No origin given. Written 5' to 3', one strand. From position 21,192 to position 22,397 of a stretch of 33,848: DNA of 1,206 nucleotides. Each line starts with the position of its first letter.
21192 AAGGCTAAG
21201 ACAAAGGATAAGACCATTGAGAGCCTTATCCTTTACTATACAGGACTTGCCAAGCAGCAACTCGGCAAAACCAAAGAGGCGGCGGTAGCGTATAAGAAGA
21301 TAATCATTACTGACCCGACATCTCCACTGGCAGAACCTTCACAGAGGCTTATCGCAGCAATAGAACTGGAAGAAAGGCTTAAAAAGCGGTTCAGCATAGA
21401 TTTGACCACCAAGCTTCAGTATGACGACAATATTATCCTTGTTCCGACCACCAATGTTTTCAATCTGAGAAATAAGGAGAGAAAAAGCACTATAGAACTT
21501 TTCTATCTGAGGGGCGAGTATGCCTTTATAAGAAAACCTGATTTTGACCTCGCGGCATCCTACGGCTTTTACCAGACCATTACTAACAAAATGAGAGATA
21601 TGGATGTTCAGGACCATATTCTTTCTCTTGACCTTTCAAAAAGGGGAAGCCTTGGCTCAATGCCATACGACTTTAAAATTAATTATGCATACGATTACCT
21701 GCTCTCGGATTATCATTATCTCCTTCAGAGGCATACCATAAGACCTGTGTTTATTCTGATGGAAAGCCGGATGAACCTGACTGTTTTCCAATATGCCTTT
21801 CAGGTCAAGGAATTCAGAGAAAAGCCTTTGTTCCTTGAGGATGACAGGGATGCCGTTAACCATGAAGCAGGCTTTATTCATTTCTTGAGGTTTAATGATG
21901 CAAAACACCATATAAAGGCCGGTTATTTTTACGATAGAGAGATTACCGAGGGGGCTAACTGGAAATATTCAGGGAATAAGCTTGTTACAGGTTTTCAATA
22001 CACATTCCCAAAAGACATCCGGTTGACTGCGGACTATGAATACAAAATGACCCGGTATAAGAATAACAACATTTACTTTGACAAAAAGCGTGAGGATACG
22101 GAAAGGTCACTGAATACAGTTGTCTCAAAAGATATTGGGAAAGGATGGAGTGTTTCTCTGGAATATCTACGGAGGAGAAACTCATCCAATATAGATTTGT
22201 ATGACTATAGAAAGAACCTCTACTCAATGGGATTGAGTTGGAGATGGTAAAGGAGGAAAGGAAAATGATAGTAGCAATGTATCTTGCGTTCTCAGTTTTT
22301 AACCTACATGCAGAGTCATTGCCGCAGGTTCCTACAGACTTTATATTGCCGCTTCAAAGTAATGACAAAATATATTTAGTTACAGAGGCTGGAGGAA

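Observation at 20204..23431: Slam/type-XI-secretion-like TPR plus beta-barrel gene coupled to a secreted M23 peptidase, with a divergent XRE regulator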

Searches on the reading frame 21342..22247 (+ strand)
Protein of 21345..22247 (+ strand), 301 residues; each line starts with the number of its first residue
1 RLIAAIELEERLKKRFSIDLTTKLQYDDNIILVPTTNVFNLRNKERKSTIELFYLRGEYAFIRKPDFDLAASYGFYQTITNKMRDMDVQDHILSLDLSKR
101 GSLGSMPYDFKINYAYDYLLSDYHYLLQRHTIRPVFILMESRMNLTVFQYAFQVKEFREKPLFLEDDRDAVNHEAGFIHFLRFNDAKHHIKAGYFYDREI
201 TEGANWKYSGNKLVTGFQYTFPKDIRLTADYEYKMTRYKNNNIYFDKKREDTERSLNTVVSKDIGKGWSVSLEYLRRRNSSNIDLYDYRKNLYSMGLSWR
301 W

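Call 5: search_protein_families(library=pfam, proteins=[window:21345-22247:+], max_evalue=10)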
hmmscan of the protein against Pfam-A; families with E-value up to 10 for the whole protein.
seq(301 aa): 4 families
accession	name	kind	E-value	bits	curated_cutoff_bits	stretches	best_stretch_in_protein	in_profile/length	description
PF11059.14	DUF2860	-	7.9e-08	32.3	22.9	1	168-299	161-293/294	Protein of unknown function (DUF2860)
PF16922.11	SLD5_C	-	0.042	14.6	27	1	166-193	25-51/56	DNA replication complex GINS protein SLD5 C-terminus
PF18805.7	LRR_10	-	0.11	12.8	30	1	201-227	21-47/67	Leucine-rich repeat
PF13505.12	OMP_b-brl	-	0.48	11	28.7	1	208-242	127-161/175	Outer membrane protein beta-barrel domain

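Call 8: find_homologous_proteins(query=window:21345-22247:+, max_evalue=0.001)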
Query seq(301 aa) (301 aa): 56 proteins with E <= 0.001 among 481 candidates.
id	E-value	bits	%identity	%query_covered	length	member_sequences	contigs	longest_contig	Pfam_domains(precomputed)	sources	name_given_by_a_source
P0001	1.5e-186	637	92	100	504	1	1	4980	PF25063.1,PF13431.13,PF23914.2,PF13414.13,PF13176.13,PF13428.13,PF13374.13,PF14559.13,PF24575.2,PF13371.13,PF11059.15,PF00515.35,PF12895.14,PF13424.13,PF21033.5,PF13432.13,PF13181.13,PF07719.24,PF13174.13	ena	-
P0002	1.7e-186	637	93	100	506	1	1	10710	PF13431.13,PF23914.2,PF25062.2,PF13414.13,PF13176.13,PF13428.13,PF25064.2,PF13374.13,PF14559.13,PF24575.2,PF13371.13,PF11059.15,PF00515.35,PF12895.14,PF13424.13,PF21033.5,PF13432.13,PF13429.13,PF13181.13,PF14561.13,PF07719.24,PF13174.13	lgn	-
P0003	1.4e-177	607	89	100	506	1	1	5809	PF13431.13,PF23914.2,PF25062.2,PF13414.13,PF13176.13,PF13428.13,PF13374.13,PF14559.13,PF24575.2,PF13371.13,PF11059.15,PF00515.35,PF12895.14,PF13424.13,PF21033.5,PF13432.13,PF13429.13,PF13181.13,PF14561.13,PF07719.24,PF13174.13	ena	-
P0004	9.0e-177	605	88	100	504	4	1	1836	PF14853.13,PF13431.13,PF23914.2,PF13414.13,PF13176.13,PF13428.13,PF13374.13,PF14559.13,PF24575.2,PF13371.13,PF11059.15,PF00515.35,PF12895.14,PF13424.13,PF21033.5,PF13432.13,PF13429.13,PF13181.13,PF14561.13,PF07719.24,PF13174.13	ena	-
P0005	1.2e-175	601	88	100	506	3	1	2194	PF14853.13,PF13431.13,PF23914.2,PF13414.13,PF21545.4,PF13176.13,PF13428.13,PF13374.13,PF14559.13,PF24575.2,PF13371.13,PF11059.15,PF00515.35,PF12895.14,PF13424.13,PF21033.5,PF13432.13,PF13429.13,PF13181.13,PF14561.13,PF07719.24,PF13174.13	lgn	-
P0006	2.1e-173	594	87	100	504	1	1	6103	PF25060.1,PF13414.13,PF21545.4,PF13374.13,PF24575.2,PF00515.35,PF13424.13,PF13429.13,PF14561.13,PF07719.24,PF13174.13,PF14853.13,PF13431.13,PF23914.2,PF25062.2,PF13176.13,PF13428.13,PF25064.2,PF14559.13,PF13371.13,PF11059.15,PF12895.14,PF21033.5,PF13432.13,PF13181.13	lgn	-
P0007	7.6e-173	592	87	100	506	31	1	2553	PF13431.13,PF23914.2,PF13414.13,PF21545.4,PF13176.13,PF13428.13,PF25064.2,PF13374.13,PF14559.13,PF24575.2,PF13371.13,PF11059.15,PF00515.35,PF12895.14,PF13424.13,PF21033.5,PF13432.13,PF13429.13,PF13181.13,PF14561.13,PF07719.24,PF13174.13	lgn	-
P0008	7.4e-170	582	85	100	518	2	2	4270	PF13431.13,PF23914.2,PF25060.1,PF13414.13,PF21545.4,PF13176.13,PF13428.13,PF25064.2,PF13374.13,PF14559.13,PF24575.2,PF13371.13,PF11059.15,PF00515.35,PF12895.14,PF13424.13,PF21033.5,PF13432.13,PF13181.13,PF14561.13,PF07719.24,PF13174.13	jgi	-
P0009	3.9e-169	580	85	100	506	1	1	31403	PF25060.1,PF13414.13,PF21545.4,PF13374.13,PF24575.2,PF00515.35,PF13424.13,PF13429.13,PF14561.13,PF07719.24,PF13174.13,PF14853.13,PF13431.13,PF23914.2,PF25062.2,PF13176.13,PF13428.13,PF25064.2,PF14559.13,PF13371.13,PF11059.15,PF12895.14,PF21033.5,PF13432.13,PF13181.13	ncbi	-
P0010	3.5e-164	563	82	100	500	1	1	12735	PF13414.13,PF21545.4,PF23558.2,PF13374.13,PF24575.2,PF00515.35,PF13424.13,PF13429.13,PF14561.13,PF07719.24,PF13174.13,PF14853.13,PF13431.13,PF23914.2,PF13176.13,PF13428.13,PF25064.2,PF14559.13,PF13371.13,PF11059.15,PF12895.14,PF21033.5,PF13432.13,PF13181.13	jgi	jgi:tetratricopeptide (TPR) repeat protein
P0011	2.0e-163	561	83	100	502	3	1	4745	PF13431.13,PF23914.2,PF13414.13,PF21545.4,PF13176.13,PF13428.13,PF13374.13,PF14559.13,PF24575.2,PF13371.13,PF00515.35,PF12895.14,PF13424.13,PF21033.5,PF13432.13,PF13429.13,PF13181.13,PF14561.13,PF07719.24,PF13174.13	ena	-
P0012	9.3e-160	549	79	100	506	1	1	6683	PF03704.24,PF13431.13,PF23914.2,PF25062.2,PF13414.13,PF21545.4,PF13176.13,PF13428.13,PF13374.13,PF14559.13,PF24575.2,PF13371.13,PF11059.15,PF00515.35,PF12895.14,PF13424.13,PF21033.5,PF13432.13,PF13429.13,PF13181.13,PF14561.13,PF07719.24,PF13174.13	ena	-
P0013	2.3e-157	541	78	100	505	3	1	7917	PF14853.13,PF13431.13,PF23914.2,PF25062.2,PF13414.13,PF13176.13,PF13428.13,PF25064.2,PF13374.13,PF14559.13,PF24575.2,PF13371.13,PF11059.15,PF00515.35,PF12895.14,PF13424.13,PF21033.5,PF13432.13,PF13429.13,PF13181.13,PF14561.13,PF07719.24,PF13174.13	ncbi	-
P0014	1.1e-155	535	77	100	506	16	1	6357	PF13431.13,PF23914.2,PF13414.13,PF13176.13,PF13428.13,PF13374.13,PF14559.13,PF24575.2,PF13371.13,PF11059.15,PF00515.35,PF12895.14,PF13424.13,PF21033.5,PF13432.13,PF13429.13,PF13181.13,PF14561.13,PF07719.24,PF13174.13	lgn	-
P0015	2.2e-154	531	76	98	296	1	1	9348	PF11059.15,PF04575.20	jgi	-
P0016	3.4e-148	511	75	100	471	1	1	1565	PF13431.13,PF23914.2,PF25062.2,PF13414.13,PF04575.20,PF13176.13,PF13428.13,PF25064.2,PF13374.13,PF14559.13,PF24575.2,PF13371.13,PF00515.35,PF12895.14,PF13424.13,PF21033.5,PF13432.13,PF13181.13,PF14561.13,PF07719.24,PF13174.13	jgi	jgi:tetratricopeptide (TPR) repeat protein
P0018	4.0e-141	488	70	100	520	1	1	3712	PF13431.13,PF23914.2,PF13414.13,PF04575.20,PF13176.13,PF13428.13,PF13374.13,PF14559.13,PF24575.2,PF13371.13,PF00515.35,PF12895.14,PF13424.13,PF21033.5,PF13432.13,PF13181.13,PF14561.13,PF07719.24,PF13174.13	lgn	-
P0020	2.1e-138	479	72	94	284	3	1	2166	PF11059.15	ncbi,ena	-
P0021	5.2e-135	468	67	100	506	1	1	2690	PF13431.13,PF23914.2,PF13414.13,PF04575.20,PF13176.13,PF13428.13,PF13374.13,PF14559.13,PF24575.2,PF13371.13,PF11059.15,PF00515.35,PF12895.14,PF13424.13,PF21033.5,PF13432.13,PF13429.13,PF13181.13,PF07719.24,PF13174.13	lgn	-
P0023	3.6e-133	462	65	100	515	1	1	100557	PF13414.13,PF04575.20,PF13176.13,PF13428.13,PF13374.13,PF14559.13,PF24575.2,PF13371.13,PF11059.15,PF00515.35,PF12895.14,PF13424.13,PF21033.5,PF13432.13,PF13181.13,PF07719.24,PF13174.13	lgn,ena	-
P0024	3.5e-132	458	70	96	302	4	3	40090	PF11059.15,PF04575.20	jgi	-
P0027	1.6e-119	417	82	73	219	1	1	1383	PF11059.15,PF04575.20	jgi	jgi:hypothetical protein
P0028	1.1e-109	385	60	96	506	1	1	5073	PF25063.1,PF13431.13,PF23914.2,PF13414.13,PF23300.4,PF13176.13,PF13428.13,PF13374.13,PF14559.13,PF11059.15,PF00515.35,PF12895.14,PF13424.13,PF21033.5,PF13432.13,PF13181.13,PF07719.24,PF13174.13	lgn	-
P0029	1.4e-107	378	59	96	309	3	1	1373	PF11059.15,PF04575.20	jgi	-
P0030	1.5e-107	378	59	96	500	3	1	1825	PF25063.1,PF13431.13,PF23914.2,PF25062.2,PF13414.13,PF04575.20,PF13176.13,PF13428.13,PF13374.13,PF14559.13,PF24575.2,PF00515.35,PF12895.14,PF13424.13,PF21033.5,PF13432.13,PF13429.13,PF13181.13,PF07719.24,PF13174.13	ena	-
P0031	1.6e-107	377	58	96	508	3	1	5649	PF13431.13,PF23914.2,PF25062.2,PF13414.13,PF04575.20,PF13176.13,PF13428.13,PF14559.13,PF24575.2,PF00515.35,PF12895.14,PF13424.13,PF21033.5,PF13432.13,PF13429.13,PF13181.13,PF07719.24,PF13174.13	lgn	-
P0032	1.1e-105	371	58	96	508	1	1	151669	PF13431.13,PF23914.2,PF25062.2,PF13414.13,PF04575.20,PF21545.4,PF13176.13,PF13428.13,PF14559.13,PF24575.2,PF13371.13,PF00515.35,PF12895.14,PF13424.13,PF21033.5,PF13432.13,PF13429.13,PF13181.13,PF14561.13,PF07719.24,PF13174.13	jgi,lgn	jgi:tetratricopeptide (TPR) repeat protein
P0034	1.4e-102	361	57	96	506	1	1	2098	PF13431.13,PF23914.2,PF25062.2,PF13414.13,PF13176.13,PF13428.13,PF13374.13,PF14559.13,PF24575.2,PF07219.20,PF13371.13,PF11059.15,PF00515.35,PF12895.14,PF13424.13,PF21033.5,PF13432.13,PF13429.13,PF13181.13,PF07719.24,PF13174.13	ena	-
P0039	1.5e-99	351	73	69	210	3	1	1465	PF11059.15,PF04575.20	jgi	-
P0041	1.9e-98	348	74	69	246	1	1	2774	PF11059.15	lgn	-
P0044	3.8e-96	340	52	100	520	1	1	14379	PF13431.13,PF13414.13,PF13176.13,PF13428.13,PF14559.13,PF24575.2,PF13371.13,PF00515.35,PF12895.14,PF13424.13,PF21033.5,PF13432.13,PF13181.13,PF07719.24,PF13174.13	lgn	-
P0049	2.7e-80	288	71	59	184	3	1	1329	PF11059.15,PF04575.20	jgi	-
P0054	2.9e-43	167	33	96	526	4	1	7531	PF13431.13,PF23914.2,PF13414.13,PF21545.4,PF13428.13,PF13374.13,PF14559.13,PF13371.13,PF00515.35,PF12895.14,PF13424.13,PF21033.5,PF13432.13,PF13181.13,PF14561.13,PF07719.24,PF13174.13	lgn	-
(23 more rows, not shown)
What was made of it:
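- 20730..22250 (+): Outer-membrane protein of 506 aa. Signal peptide about residues 1-24, five TPRs (residues ~30-218, nt 20817-21383), 14-strand beta-barrel (residues 221-505, nt 21390-22244), C-terminal aromatic ...SWRW. RBS AGGAGG at 20717-20722. 56 homologues (call 8).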

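Call 11: find_encoding_contigs(protein=P0009, flank=6000, max_places=3)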
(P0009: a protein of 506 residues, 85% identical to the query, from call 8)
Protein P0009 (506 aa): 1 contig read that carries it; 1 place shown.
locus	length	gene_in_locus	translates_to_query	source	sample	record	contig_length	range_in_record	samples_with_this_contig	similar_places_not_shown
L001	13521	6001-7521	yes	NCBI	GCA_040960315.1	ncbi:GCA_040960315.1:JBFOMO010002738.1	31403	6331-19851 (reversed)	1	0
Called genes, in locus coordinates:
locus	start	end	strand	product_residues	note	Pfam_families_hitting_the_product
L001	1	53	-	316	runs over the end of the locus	PF03787:RAMPs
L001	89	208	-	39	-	-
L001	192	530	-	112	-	PF01909:NTP_transf_2, PF18765:Polbeta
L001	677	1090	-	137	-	PF03703:bPH_2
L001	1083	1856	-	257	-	-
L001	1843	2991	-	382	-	-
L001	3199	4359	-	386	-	PF09623:Cas_NE0113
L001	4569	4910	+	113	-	-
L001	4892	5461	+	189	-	PF00574:CLP_protease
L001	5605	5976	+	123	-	PF13560:HTH_31 (weak), PF01381:HTH_3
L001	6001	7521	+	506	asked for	PF00515:TPR_1 (weak), PF07719:TPR_2 (weak), PF12895:ANAPC3, PF13414:TPR_11, PF13432:TPR_16, PF14559:TPR_19, PF12895:ANAPC3, PF14559:TPR_19, +21 more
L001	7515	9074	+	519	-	PF05257:CHAP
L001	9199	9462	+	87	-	-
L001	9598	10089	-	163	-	PF11848:DUF3368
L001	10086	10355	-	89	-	PF03683:UPF0175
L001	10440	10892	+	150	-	-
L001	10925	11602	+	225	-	-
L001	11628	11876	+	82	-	-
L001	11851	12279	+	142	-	-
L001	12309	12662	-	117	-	PF18480:DUF5615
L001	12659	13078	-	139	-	-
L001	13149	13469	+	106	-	-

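Call 12: find_encoding_contigs(protein=P0023, flank=6000, max_places=3)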
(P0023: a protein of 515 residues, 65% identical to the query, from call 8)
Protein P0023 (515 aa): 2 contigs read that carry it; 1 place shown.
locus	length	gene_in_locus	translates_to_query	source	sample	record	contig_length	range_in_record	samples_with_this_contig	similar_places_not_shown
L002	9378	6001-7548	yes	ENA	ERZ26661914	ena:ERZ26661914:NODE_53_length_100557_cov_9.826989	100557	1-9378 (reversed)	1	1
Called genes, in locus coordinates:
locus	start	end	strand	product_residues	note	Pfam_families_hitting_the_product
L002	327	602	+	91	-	-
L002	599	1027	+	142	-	-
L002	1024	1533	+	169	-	PF01618:MotA_ExbB (weak)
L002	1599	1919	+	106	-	PF02472:ExbD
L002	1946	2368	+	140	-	-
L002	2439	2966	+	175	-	-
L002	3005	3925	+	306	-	-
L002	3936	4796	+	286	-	-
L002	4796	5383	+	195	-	PF01464:SLT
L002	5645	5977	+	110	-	PF12844:HTH_19 (weak), PF01381:HTH_3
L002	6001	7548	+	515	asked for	PF21033:RMD1-3 (faint), PF24575:TPR_Slam (faint), PF00515:TPR_1 (faint), PF07719:TPR_2 (faint), PF12895:ANAPC3 (faint), PF13432:TPR_16 (weak), PF14559:TPR_19, PF04575:SlipAM, +9 more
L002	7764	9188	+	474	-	-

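Call 13: find_encoding_contigs(protein=P0032, flank=6000, max_places=3)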
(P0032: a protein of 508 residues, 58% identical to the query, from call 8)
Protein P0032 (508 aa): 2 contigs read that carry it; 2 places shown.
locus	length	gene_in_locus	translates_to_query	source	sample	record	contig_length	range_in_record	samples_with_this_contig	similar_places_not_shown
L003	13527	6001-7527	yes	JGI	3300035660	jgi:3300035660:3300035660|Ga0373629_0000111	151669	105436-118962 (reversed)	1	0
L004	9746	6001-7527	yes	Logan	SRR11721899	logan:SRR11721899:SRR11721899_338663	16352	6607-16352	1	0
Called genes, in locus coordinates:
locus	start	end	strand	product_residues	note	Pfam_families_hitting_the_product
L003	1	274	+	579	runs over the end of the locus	PF03602:Cons_hypoth95 (faint), PF01555:N6_N4_Mtase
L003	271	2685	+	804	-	PF00270:DEAD, PF04851:ResIII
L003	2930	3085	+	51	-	-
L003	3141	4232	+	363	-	PF01118:Semialdhyde_dh, PF22698:Semialdhyde_dhC_1, PF02774:Semialdhyde_dhC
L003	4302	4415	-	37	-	-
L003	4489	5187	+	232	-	PF00589:Phage_integrase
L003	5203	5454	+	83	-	-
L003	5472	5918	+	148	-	-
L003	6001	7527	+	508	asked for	PF21033:RMD1-3, PF13429:TPR_15, PF13432:TPR_16, PF12895:ANAPC3, PF23914:TPR_CcmH_CycH, PF00515:TPR_1, PF07719:TPR_2, PF13181:TPR_8, +15 more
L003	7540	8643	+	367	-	-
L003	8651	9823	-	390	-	PF02534:T4SS-DNA_transf (faint), PF01935:DUF87, PF10412:TrwB_AAD_bind, PF12696:TraG-D_C (faint)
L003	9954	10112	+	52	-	-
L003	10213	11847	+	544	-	PF00239:Resolvase, PF07508:Recombinase (weak), PF13408:Zn_ribbon_recom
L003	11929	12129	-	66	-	-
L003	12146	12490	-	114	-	-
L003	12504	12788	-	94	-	-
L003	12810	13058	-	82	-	PF04026:SpoVG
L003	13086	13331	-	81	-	-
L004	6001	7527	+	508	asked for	PF21033:RMD1-3, PF13429:TPR_15, PF13432:TPR_16, PF12895:ANAPC3, PF23914:TPR_CcmH_CycH, PF00515:TPR_1, PF07719:TPR_2, PF13181:TPR_8, +15 more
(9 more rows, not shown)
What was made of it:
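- Several loci sit in integrase/TraG/resolvase or CRISPR/TA contexts (calls 11, 13).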

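Call 30: search_protein_families(library=pfam, alignment_id=A2, max_evalue=1)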
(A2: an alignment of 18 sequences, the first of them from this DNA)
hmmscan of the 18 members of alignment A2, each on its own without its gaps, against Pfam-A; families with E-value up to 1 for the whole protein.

A. member 1, seq(302 aa): 4 families
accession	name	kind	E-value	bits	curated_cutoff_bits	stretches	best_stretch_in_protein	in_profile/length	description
PF11059.14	DUF2860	-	7.9e-08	32.3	22.9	1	169-300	161-293/294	Protein of unknown function (DUF2860)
PF16922.11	SLD5_C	-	0.042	14.6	27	1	167-194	25-51/56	DNA replication complex GINS protein SLD5 C-terminus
PF18805.7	LRR_10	-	0.11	12.8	30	1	202-228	21-47/67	Leucine-rich repeat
PF13505.12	OMP_b-brl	-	0.49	11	28.7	0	209-243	127-161/175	Outer membrane protein beta-barrel domain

B. families by the number of members that match (of 18 scanned): 14 families
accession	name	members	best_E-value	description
PF11059.14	DUF2860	11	1.7e-09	Protein of unknown function (DUF2860)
PF04575.19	SlipAM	8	2.5e-08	Surface lipoprotein assembly modifier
PF13505.12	OMP_b-brl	8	0.023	Outer membrane protein beta-barrel domain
PF14052.12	Caps_assemb_Wzi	7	0.00011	Capsule assembly protein Wzi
PF18805.7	LRR_10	7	0.019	Leucine-rich repeat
PF10082.15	BBP2_2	5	0.016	Putative beta-barrel porin 2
PF16922.11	SLD5_C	4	0.032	DNA replication complex GINS protein SLD5 C-terminus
PF10677.15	DUF2490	2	0.013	Protein of unknown function (DUF2490)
PF20371.4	DUF6666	2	0.029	Family of unknown function (DUF6666)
PF21718.4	KH_DTX3L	1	0.066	DTX3L, KH-like domain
PF02462.21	Opacity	1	0.073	Opacity family porin protein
PF23864.1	DUF7222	1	0.11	Domain of unknown function (DUF7222)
PF11755.13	DUF3311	1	0.21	Protein of unknown function (DUF3311)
PF06623.16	MHC_I_C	1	0.49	MHC_I C-terminus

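Call 31: search_protein_families(library=pfam, proteins=[L001:7509-9071:+, L002:7740-9185:+, L003:7540-8640:+], max_evalue=0.1)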
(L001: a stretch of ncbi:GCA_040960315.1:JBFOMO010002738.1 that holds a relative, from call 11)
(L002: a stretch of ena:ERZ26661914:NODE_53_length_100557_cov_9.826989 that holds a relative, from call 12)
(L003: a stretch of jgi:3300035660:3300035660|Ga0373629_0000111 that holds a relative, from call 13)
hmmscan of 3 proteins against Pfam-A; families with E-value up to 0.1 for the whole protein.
L001:7509-9071:+ (521 aa): 8 families
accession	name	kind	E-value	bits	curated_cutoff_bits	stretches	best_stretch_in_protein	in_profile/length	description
PF05257.22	CHAP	-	5.4e-10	40.1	26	1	57-144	6-80/81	CHAP domain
PF13946.11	DUF4214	-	0.00022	21.6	23.2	1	205-256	19-70/72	Domain of unknown function (DUF4214)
PF12732.12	YtxH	-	0.001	19.9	37.5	1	273-311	26-71/71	YtxH-like protein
PF08269.17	dCache_2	-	0.0013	18.4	26.5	1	252-316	3-67/298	Cache domain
PF01442.23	Apolipoprotein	-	0.0046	17.1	90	1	255-311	131-186/190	Apolipoprotein A1/A4/E domain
PF05597.16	Phasin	-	0.027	15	28.8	1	263-313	42-91/126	Poly(hydroxyalcanoate) granule associated protein (phasin)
PF21786.3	Bflower_3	-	0.03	14.7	34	1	148-216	51-115/125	6-fold beta flower protein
PF12182.14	DUF3642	-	0.037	14.9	22.7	0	126-186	23-83/93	Bacterial lipoprotein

L002:7740-9185:+ (482 aa): 0 families

L003:7540-8640:+ (367 aa): 0 families

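Call 60: search_protein_families(library=pfam, proteins=[L001:9199-9459:+], max_evalue=0.05)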
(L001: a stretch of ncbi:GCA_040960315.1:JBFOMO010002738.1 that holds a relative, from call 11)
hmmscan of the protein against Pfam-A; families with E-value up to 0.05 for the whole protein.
L001:9199-9459:+ (87 aa): 1 family
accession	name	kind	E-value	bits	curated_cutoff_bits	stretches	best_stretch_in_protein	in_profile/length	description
PF14504.11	CAP_assoc_N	-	0.0019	18.4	29.3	1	31-63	2-34/140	CAP-associated N-terminal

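Call 67: search_solved_structures(query=A2, max_evalue=10)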
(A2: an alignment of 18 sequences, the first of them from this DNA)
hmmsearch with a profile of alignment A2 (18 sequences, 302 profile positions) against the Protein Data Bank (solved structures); distinct sequences matched with E-value up to 10: 1.
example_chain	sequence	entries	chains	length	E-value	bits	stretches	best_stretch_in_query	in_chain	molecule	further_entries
6dbf_A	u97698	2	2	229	0.57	12.5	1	48-129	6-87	Listeria virulence factor InlB | InlB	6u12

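Call 89: find_encoding_contigs(protein=P0044, flank=5000, max_places=1)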
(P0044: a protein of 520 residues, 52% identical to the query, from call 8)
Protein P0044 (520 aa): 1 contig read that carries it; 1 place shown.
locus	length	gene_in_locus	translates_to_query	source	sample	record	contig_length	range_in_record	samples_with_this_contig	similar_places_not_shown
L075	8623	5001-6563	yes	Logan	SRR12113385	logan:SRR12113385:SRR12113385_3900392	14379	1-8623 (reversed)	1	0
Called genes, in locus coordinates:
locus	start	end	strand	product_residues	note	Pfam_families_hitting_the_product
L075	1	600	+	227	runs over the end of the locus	-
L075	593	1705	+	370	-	PF04055:Radical_SAM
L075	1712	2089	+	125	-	-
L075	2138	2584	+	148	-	-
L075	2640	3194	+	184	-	-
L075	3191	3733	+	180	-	-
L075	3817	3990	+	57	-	-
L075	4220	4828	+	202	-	-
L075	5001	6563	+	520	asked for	PF24575:TPR_Slam (faint), PF00515:TPR_1 (faint), PF07719:TPR_2 (faint), PF12895:ANAPC3 (weak), PF13432:TPR_16 (weak), PF14559:TPR_19 (weak), PF12895:ANAPC3 (weak), PF14559:TPR_19 (weak), +9 more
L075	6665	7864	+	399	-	-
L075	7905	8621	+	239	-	?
